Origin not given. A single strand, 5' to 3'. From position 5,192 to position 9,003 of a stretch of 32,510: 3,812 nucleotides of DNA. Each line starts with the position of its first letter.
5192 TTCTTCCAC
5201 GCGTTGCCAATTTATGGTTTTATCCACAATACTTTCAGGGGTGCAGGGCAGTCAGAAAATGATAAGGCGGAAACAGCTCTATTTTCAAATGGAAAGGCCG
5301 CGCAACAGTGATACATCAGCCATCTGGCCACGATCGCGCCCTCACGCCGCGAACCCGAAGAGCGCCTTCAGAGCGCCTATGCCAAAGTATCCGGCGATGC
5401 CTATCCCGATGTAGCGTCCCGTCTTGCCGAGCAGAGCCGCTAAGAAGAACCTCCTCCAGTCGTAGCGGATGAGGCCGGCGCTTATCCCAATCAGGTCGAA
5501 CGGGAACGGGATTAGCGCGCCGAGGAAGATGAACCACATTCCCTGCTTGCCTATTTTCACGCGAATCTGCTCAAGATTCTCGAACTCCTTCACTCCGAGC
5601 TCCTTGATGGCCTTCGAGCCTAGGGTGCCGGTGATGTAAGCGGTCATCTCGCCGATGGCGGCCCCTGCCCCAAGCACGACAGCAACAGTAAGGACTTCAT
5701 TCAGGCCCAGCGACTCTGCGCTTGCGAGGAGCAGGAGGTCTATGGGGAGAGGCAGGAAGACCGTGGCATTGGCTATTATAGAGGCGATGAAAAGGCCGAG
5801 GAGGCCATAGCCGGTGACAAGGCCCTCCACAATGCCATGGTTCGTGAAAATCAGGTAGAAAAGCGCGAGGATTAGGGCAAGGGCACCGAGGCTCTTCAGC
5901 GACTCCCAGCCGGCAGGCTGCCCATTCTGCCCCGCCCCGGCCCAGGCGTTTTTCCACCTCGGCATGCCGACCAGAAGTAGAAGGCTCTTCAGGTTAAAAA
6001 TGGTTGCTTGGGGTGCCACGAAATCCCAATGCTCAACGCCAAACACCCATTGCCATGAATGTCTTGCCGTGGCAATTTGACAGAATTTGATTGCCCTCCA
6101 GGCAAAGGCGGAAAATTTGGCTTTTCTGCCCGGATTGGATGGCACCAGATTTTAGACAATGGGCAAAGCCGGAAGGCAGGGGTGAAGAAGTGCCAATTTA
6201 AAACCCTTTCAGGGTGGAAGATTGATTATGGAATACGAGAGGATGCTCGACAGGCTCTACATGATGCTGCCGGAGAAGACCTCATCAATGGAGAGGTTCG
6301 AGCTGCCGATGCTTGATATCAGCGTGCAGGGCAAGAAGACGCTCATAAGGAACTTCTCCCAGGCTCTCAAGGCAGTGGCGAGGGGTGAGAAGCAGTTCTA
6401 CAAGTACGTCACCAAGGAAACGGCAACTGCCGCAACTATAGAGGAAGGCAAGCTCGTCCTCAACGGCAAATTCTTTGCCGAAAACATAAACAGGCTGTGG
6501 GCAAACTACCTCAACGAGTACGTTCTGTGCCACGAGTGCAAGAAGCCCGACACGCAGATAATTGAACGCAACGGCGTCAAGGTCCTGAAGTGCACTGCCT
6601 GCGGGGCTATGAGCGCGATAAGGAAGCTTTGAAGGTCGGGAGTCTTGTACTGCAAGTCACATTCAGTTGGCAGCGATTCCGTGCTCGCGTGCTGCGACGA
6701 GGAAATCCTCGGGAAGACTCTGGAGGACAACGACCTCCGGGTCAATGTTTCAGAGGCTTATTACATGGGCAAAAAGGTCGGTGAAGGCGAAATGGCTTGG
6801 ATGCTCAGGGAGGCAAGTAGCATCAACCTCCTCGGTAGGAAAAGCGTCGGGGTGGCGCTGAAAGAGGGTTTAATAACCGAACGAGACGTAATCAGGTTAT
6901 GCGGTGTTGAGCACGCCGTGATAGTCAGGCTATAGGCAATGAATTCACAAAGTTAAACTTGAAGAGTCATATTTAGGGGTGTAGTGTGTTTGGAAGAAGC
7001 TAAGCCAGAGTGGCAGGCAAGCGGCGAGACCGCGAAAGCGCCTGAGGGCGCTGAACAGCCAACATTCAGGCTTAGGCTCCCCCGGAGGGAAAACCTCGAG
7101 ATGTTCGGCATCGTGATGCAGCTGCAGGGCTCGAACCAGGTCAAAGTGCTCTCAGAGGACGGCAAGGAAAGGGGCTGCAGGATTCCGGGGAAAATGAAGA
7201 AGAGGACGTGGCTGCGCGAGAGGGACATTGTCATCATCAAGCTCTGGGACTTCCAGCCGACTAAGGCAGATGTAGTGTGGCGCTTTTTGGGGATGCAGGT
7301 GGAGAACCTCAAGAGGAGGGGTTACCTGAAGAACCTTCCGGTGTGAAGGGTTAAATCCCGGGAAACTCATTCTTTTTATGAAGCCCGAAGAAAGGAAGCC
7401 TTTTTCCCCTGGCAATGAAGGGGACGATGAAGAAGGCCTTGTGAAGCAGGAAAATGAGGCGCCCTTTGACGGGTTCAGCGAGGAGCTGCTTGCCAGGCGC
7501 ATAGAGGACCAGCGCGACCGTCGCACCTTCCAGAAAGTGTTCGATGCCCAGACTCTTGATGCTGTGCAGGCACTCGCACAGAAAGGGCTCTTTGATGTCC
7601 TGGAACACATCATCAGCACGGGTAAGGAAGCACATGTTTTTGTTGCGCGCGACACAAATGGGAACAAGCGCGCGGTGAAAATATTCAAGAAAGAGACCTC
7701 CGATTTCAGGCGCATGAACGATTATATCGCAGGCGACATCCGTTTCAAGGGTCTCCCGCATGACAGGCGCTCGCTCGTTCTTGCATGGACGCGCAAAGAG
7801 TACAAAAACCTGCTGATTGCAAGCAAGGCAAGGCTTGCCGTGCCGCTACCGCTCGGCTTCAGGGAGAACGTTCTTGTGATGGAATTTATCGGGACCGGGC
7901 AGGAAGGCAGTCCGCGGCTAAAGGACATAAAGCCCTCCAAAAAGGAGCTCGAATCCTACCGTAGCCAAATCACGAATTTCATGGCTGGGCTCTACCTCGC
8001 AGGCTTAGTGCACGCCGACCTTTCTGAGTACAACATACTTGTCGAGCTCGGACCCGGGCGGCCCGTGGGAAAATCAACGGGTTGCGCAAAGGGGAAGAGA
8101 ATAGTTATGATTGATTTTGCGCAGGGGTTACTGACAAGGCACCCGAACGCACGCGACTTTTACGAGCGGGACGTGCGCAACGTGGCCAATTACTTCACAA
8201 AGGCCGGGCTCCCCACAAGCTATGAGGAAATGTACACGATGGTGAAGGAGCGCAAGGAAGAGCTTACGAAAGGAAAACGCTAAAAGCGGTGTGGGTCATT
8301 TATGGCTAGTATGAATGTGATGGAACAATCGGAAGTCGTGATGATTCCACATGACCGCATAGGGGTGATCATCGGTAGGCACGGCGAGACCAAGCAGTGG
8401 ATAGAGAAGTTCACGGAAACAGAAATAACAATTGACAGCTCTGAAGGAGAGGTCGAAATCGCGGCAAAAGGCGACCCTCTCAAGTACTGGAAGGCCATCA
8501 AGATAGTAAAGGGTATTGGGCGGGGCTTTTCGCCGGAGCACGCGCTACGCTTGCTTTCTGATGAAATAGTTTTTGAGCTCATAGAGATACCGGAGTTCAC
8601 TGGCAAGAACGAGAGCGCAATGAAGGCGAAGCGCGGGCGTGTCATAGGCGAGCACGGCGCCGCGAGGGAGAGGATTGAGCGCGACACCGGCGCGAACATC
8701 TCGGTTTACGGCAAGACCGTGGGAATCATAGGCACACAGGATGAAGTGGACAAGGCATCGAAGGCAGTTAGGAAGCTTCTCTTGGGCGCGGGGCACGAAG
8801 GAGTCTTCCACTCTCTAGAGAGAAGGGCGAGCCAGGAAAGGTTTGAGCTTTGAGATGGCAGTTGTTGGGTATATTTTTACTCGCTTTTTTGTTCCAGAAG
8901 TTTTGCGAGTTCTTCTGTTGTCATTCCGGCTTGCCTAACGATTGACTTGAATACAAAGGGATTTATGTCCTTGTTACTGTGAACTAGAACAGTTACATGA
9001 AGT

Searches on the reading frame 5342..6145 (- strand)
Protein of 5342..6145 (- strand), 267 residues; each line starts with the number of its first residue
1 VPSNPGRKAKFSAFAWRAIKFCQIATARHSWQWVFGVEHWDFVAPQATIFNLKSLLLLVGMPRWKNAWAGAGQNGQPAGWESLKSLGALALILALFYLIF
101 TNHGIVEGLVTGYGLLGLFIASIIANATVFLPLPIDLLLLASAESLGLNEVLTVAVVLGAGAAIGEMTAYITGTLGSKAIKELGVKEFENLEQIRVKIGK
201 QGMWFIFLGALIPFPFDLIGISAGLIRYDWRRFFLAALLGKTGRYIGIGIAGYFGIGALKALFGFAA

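Call 33: search_protein_families(library=pfam, proteins=[window:5342-6145:-])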
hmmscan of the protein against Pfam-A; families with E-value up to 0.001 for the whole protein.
window:5342-6145:- (267 aa): 1 family
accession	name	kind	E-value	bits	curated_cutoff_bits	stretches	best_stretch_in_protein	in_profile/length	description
PF09335.16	VTT_dom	-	1e-14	55.5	33.9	1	150-253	15-122/123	VTT domain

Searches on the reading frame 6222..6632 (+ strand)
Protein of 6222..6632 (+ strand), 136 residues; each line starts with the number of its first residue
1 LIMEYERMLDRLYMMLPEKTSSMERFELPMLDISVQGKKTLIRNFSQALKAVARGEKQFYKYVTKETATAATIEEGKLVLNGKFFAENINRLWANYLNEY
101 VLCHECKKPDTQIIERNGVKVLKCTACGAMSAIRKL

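Call 33: search_protein_families(library=pfam, proteins=[window:6222-6632:+])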
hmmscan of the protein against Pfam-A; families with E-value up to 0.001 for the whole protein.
window:6222-6632:+ (136 aa): 1 family
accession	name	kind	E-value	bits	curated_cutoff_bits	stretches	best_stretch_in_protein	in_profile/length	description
PF01873.23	eIF-5_eIF-2B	-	4e-32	111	27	1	19-129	4-116/117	Domain found in IF2B/IF5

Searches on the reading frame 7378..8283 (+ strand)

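Call 33: search_protein_families(library=pfam, proteins=[window:7378-8283:+])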
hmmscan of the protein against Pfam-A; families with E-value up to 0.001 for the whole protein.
window:7378-8283:+ (301 aa): 1 family
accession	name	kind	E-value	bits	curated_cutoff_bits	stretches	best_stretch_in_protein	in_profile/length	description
PF01163.29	RIO1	-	9.9e-47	159.4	22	2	87-223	2-139/187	RIO domain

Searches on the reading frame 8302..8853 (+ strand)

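Call 33: search_protein_families(library=pfam, proteins=[window:8302-8853:+])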
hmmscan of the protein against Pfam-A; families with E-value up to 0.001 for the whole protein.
window:8302-8853:+ (183 aa): 4 families
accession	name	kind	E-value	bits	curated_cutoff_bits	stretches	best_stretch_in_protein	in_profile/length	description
PF00013.35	KH_1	-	1.9e-15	56.8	21.5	2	11-65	2-60/66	KH domain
PF21800.4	KH_KRR1_2nd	-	6.6e-09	36.1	27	1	91-158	3-69/91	KRR1 small subunit processome component, second KH domain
PF22675.2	KH-I_KHDC4-BBP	-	4.1e-05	23.8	30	0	111-145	8-42/76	KHDC4/BBP-like, KH-domain type I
PF22891.2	KH_PNO1_2nd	-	4.9e-05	23.8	27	0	107-177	18-88/90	Eukaryotic type KH-domain (KH-domain type I) (327.11.2)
